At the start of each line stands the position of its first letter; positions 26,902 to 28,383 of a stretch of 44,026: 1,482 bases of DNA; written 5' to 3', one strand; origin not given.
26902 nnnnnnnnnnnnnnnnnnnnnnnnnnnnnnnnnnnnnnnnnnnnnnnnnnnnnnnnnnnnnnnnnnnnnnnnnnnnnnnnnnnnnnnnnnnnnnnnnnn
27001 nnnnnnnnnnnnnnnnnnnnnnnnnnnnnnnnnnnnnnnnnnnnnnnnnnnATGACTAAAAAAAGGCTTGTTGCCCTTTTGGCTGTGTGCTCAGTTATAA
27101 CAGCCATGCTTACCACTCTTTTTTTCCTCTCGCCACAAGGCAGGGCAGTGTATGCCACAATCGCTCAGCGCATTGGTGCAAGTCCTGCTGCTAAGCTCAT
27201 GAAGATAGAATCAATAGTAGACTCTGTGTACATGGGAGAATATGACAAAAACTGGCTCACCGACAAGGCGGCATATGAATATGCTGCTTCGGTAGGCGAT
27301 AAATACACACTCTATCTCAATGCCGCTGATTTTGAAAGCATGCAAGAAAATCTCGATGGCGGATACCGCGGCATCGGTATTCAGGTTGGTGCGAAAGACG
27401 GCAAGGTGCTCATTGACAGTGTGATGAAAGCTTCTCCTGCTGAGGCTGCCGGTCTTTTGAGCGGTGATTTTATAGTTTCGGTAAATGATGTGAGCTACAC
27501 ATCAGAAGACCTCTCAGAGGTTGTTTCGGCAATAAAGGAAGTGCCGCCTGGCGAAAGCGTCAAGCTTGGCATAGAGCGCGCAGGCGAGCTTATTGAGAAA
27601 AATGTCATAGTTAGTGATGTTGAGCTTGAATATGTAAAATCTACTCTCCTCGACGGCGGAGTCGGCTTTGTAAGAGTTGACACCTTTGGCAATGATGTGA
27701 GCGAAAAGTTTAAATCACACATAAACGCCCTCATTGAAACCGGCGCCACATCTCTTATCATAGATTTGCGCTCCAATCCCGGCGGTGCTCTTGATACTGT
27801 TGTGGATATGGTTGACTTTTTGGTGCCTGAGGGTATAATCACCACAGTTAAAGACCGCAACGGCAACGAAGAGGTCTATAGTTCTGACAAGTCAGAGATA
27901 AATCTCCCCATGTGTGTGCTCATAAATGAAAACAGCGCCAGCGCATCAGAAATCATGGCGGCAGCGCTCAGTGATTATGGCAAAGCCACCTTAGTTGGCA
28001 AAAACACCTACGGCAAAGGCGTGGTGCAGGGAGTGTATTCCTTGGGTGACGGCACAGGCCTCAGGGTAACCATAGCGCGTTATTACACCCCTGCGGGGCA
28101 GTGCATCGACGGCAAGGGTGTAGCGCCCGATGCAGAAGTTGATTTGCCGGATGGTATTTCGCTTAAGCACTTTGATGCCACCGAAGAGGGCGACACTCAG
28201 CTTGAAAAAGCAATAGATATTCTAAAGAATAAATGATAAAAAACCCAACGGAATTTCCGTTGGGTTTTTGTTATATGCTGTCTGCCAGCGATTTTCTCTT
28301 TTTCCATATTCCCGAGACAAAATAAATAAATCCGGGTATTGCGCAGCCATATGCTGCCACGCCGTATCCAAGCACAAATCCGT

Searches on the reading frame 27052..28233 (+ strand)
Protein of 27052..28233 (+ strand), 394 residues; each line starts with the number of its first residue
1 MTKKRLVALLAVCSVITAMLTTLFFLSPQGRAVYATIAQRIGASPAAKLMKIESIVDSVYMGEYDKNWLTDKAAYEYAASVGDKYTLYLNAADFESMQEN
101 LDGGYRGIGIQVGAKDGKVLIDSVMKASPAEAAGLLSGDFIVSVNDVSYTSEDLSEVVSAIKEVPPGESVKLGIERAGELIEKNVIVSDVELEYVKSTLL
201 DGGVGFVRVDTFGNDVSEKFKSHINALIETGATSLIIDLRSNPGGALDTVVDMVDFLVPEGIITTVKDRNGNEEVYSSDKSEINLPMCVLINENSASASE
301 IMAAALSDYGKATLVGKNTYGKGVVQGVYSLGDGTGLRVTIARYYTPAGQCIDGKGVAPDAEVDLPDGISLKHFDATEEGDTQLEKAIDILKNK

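Call 19: find_homologous_proteins(query=window:27052-28233:+, max_evalue=1e-40)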
Query window:27052-28233:+ (394 aa): 4029 proteins with E <= 1e-40 among 8000 candidates; the best 120 are listed.
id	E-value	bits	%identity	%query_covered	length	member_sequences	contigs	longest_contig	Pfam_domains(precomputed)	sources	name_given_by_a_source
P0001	6.9e-250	846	100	100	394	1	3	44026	PF17820.8,PF03572.24,PF00595.30,PF13180.13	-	-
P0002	2.5e-207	706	83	100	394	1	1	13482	PF17820.8,PF03572.24,PF00595.30,PF13180.13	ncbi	-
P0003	1.4e-205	700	82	100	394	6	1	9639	PF17820.8,PF03572.24,PF00595.30,PF13180.13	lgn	-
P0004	1.2e-203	694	81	100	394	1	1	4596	PF17820.8,PF03572.24,PF00595.30,PF13180.13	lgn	-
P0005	1.5e-203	694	82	100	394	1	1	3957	PF17820.8,PF03572.24,PF00595.30,PF13180.13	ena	-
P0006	1.7e-203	694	81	100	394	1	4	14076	PF17820.8,PF03572.24,PF00595.30,PF13180.13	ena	-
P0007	3.7e-203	692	81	100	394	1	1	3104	PF17820.8,PF03572.24,PF00595.30,PF13180.13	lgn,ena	-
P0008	5.1e-203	692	81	100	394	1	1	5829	PF17820.8,PF03572.24,PF00595.30,PF13180.13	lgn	-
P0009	5.8e-203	692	81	100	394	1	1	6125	PF17820.8,PF03572.24,PF00595.30,PF13180.13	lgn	-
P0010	6.0e-203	692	81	100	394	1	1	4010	PF17820.8,PF03572.24,PF00595.30,PF13180.13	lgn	-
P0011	6.4e-203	692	81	100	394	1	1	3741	PF17820.8,PF03572.24,PF00595.30,PF13180.13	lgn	-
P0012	6.5e-203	692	81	100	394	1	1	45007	PF17820.8,PF03572.24,PF00595.30,PF13180.13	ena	-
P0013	8.8e-203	691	81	100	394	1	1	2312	PF17820.8,PF03572.24,PF00595.30,PF13180.13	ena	-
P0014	8.8e-203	691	81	100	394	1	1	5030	PF17820.8,PF03572.24,PF00595.30,PF13180.13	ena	-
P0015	9.4e-203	691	82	100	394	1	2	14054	PF17820.8,PF03572.24,PF00595.30,PF13180.13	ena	-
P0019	2.6e-201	686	80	100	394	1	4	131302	PF17820.8,PF03572.24,PF00595.30,PF13180.13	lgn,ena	-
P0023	1.0e-132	461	54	99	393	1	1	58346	PF17820.8,PF03572.24,PF00595.30,PF13180.13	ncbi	-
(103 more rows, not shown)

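Call 20: find_encoding_contigs(protein=P0019, flank=10000, max_places=3)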
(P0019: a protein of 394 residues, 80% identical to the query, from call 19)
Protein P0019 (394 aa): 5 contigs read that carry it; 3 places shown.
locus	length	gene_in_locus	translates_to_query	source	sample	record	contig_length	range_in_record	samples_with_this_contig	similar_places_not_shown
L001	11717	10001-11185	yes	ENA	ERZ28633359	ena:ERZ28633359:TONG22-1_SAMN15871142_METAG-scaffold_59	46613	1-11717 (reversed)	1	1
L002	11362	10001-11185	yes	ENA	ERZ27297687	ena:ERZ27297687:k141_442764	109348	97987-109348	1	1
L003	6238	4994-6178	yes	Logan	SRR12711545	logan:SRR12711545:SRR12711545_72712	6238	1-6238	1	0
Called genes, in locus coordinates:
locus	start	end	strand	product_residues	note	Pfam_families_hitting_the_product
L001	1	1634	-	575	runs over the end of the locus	PF00664:ABC_membrane, PF00005:ABC_tran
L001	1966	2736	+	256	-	PF00142:Fer4_NifH, PF01656:CbiA, PF02374:ArsA_ATPase (weak), PF06564:CBP_BcsQ, PF09140:MipZ, PF10609:ParA, PF13614:AAA_31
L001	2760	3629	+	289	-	PF02195:ParB_N, PF17762:HTH_ParB, PF23552:ParB_C (weak)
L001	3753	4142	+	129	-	-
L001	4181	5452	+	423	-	PF02403:Seryl_tRNA_N, PF00587:tRNA-synt_2b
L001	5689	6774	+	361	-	PF17853:GGDEF_2, PF13556:HTH_30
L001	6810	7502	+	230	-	PF00005:ABC_tran, PF13304:AAA_21 (faint)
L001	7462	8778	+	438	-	PF18075:FtsX_ECD, PF02687:FtsX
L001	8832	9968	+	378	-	PF24568:CC_PcsB, PF01551:Peptidase_M23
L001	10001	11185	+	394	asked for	PF00595:PDZ, PF13180:PDZ_2, PF17820:PDZ_6, PF03572:Peptidase_S41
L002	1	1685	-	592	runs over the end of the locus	PF00664:ABC_membrane, PF00005:ABC_tran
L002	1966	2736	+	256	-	PF00142:Fer4_NifH, PF01656:CbiA, PF02374:ArsA_ATPase (weak), PF06564:CBP_BcsQ, PF09140:MipZ, PF10609:ParA, PF13614:AAA_31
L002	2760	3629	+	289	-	PF02195:ParB_N, PF17762:HTH_ParB, PF23552:ParB_C (weak)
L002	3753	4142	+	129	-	-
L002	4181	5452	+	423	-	PF02403:Seryl_tRNA_N, PF00587:tRNA-synt_2b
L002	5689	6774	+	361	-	PF17853:GGDEF_2, PF13556:HTH_30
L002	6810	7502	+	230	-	PF00005:ABC_tran, PF13304:AAA_21 (faint)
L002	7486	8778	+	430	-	PF18075:FtsX_ECD, PF02687:FtsX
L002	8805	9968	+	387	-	PF24568:CC_PcsB, PF01551:Peptidase_M23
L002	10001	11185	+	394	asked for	PF00595:PDZ, PF13180:PDZ_2, PF17820:PDZ_6, PF03572:Peptidase_S41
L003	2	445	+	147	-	?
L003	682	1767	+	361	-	PF17853:GGDEF_2, PF13556:HTH_30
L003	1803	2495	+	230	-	PF00005:ABC_tran, PF13304:AAA_21 (faint)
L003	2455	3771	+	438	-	PF18075:FtsX_ECD, PF02687:FtsX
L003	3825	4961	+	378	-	PF24568:CC_PcsB, PF01551:Peptidase_M23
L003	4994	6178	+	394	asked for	PF00595:PDZ, PF13180:PDZ_2, PF17820:PDZ_6, PF03572:Peptidase_S41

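Call 21: find_encoding_contigs(protein=P0023, flank=10000, max_places=2)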
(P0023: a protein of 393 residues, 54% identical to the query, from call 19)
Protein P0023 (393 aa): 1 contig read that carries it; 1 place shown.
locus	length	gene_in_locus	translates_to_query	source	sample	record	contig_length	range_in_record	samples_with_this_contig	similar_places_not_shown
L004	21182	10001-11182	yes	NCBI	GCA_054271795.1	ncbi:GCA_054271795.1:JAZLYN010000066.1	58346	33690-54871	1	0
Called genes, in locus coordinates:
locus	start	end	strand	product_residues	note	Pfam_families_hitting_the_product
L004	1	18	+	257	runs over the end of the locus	PF21278:YlmH_1st, PF17774:YlmH_RBD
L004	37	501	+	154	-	PF05103:DivIVA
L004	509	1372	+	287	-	PF00398:RrnaAD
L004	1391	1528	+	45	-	-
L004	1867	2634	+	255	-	PF00142:Fer4_NifH, PF01656:CbiA, PF02374:ArsA_ATPase (faint), PF06564:CBP_BcsQ, PF09140:MipZ (weak), PF10609:ParA, PF13614:AAA_31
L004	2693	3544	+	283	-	PF02195:ParB_N, PF17762:HTH_ParB, PF23552:ParB_C (weak)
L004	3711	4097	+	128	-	-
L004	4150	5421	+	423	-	PF02403:Seryl_tRNA_N, PF00587:tRNA-synt_2b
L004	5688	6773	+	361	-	PF17853:GGDEF_2, PF13556:HTH_30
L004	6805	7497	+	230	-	PF00005:ABC_tran, PF13304:AAA_21 (faint)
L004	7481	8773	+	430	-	PF18075:FtsX_ECD, PF02687:FtsX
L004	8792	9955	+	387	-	PF24568:CC_PcsB, PF01551:Peptidase_M23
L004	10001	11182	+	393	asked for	PF00595:PDZ, PF13180:PDZ_2, PF17820:PDZ_6, PF03572:Peptidase_S41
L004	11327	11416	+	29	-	-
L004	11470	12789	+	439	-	PF01595:CNNM, PF00571:CBS (weak), PF03471:CorC_HlyC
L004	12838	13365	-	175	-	PF12869:tRNA_anti-like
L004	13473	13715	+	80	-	PF01381:HTH_3 (weak)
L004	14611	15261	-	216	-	PF24675:NpmA (weak), PF02390:Methyltransf_4, PF13847:Methyltransf_31, PF08242:Methyltransf_12 (weak), PF13649:Methyltransf_25 (weak)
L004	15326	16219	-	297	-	PF01145:Band_7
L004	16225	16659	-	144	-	PF01957:NfeD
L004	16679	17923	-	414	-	PF00171:Aldedh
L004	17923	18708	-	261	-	PF00696:AA_kinase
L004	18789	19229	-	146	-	-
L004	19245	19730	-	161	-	PF01467:CTP_transf_like, PF08218:Citrate_ly_lig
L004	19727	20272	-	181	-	PF03602:Cons_hypoth95, PF05175:MTS, PF02005:TRM (weak), PF02086:MethyltransfD12 (faint), PF06325:PrmA (weak), PF13847:Methyltransf_31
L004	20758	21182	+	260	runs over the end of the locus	PF13676:TIR_2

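Call 29: find_encoding_contigs(protein=P0001, flank=10000, max_places=5)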
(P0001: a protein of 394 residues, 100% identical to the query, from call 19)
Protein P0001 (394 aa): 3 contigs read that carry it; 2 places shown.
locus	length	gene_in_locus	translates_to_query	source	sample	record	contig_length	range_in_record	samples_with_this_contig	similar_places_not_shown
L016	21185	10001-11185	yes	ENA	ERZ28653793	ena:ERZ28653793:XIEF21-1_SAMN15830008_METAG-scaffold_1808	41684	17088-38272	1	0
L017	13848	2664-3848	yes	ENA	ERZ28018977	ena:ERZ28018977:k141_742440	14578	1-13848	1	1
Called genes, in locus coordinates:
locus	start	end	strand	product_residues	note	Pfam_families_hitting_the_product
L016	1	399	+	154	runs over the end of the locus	PF05103:DivIVA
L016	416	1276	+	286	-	PF00398:RrnaAD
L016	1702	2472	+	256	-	PF00142:Fer4_NifH, PF01656:CbiA, PF02374:ArsA_ATPase (weak), PF06564:CBP_BcsQ, PF10609:ParA, PF13614:AAA_31, PF09140:MipZ (weak)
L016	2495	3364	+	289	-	PF02195:ParB_N, PF17762:HTH_ParB, PF23552:ParB_C (weak)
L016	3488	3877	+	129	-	-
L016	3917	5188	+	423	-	PF02403:Seryl_tRNA_N, PF00587:tRNA-synt_2b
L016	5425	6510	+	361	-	PF17853:GGDEF_2, PF13556:HTH_30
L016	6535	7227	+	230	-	PF00005:ABC_tran, PF13304:AAA_21 (faint)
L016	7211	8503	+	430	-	PF18075:FtsX_ECD, PF02687:FtsX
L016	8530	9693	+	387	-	PF24568:CC_PcsB, PF01551:Peptidase_M23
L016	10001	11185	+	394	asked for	PF00595:PDZ, PF13180:PDZ_2, PF17820:PDZ_6, PF03572:Peptidase_S41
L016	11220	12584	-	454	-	PF13440:Polysacc_synt_3 (faint), PF01554:MatE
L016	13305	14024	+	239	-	PF00899:ThiF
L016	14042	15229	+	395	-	PF00266:Aminotran_5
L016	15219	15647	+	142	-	PF01592:NifU_N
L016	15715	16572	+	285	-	PF01171:ATP_bind_3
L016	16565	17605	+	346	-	PF04055:Radical_SAM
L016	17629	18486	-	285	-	PF02195:ParB_N, PF17762:HTH_ParB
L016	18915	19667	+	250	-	PF00497:SBP_bac_3, PF10613:Lig_chan-Glu_bd (weak)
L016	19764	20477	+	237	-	PF00528:BPD_transp_1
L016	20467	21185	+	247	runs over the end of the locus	PF09818:ABC_ATPase (faint), PF00005:ABC_tran, PF02463:SMC_N (weak), PF13304:AAA_21 (weak)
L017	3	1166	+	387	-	?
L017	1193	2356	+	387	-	PF24568:CC_PcsB, PF01551:Peptidase_M23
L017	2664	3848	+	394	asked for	PF00595:PDZ, PF13180:PDZ_2, PF17820:PDZ_6, PF03572:Peptidase_S41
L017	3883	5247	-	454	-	PF13440:Polysacc_synt_3 (faint), PF01554:MatE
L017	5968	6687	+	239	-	PF00899:ThiF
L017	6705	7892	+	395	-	PF00266:Aminotran_5, PF01212:Beta_elim_lyase (faint)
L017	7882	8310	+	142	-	PF01592:NifU_N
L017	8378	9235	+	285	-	PF01171:ATP_bind_3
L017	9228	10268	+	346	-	PF04055:Radical_SAM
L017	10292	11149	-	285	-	PF02195:ParB_N, PF17762:HTH_ParB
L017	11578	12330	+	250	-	PF00497:SBP_bac_3, PF10613:Lig_chan-Glu_bd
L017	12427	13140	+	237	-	PF00528:BPD_transp_1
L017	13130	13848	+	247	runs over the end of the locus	PF09818:ABC_ATPase (faint), PF00005:ABC_tran, PF02463:SMC_N (weak), PF13304:AAA_21 (weak)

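Call 30: find_encoding_contigs(protein=P0002, flank=10000, max_places=3)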
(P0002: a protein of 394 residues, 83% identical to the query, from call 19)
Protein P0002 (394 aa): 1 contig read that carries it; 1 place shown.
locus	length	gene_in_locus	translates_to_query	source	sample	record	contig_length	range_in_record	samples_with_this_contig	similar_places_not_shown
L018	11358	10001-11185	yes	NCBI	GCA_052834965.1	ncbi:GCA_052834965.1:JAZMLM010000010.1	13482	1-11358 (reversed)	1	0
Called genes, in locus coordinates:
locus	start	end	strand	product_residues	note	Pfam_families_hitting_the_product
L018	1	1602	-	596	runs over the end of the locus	PF00664:ABC_membrane, PF00005:ABC_tran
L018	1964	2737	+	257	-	PF00142:Fer4_NifH, PF01656:CbiA, PF02374:ArsA_ATPase (faint), PF06564:CBP_BcsQ, PF10609:ParA, PF13614:AAA_31, PF09140:MipZ (weak)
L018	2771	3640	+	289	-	PF02195:ParB_N, PF17762:HTH_ParB, PF23552:ParB_C (weak)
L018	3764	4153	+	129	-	-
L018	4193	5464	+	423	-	PF02403:Seryl_tRNA_N, PF00587:tRNA-synt_2b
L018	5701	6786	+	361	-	PF17853:GGDEF_2, PF13556:HTH_30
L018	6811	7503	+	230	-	PF00005:ABC_tran, PF13304:AAA_21 (weak)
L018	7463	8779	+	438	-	PF18075:FtsX_ECD, PF02687:FtsX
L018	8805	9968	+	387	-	PF24568:CC_PcsB, PF01551:Peptidase_M23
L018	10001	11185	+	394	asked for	PF00595:PDZ, PF13180:PDZ_2, PF17820:PDZ_6, PF03572:Peptidase_S41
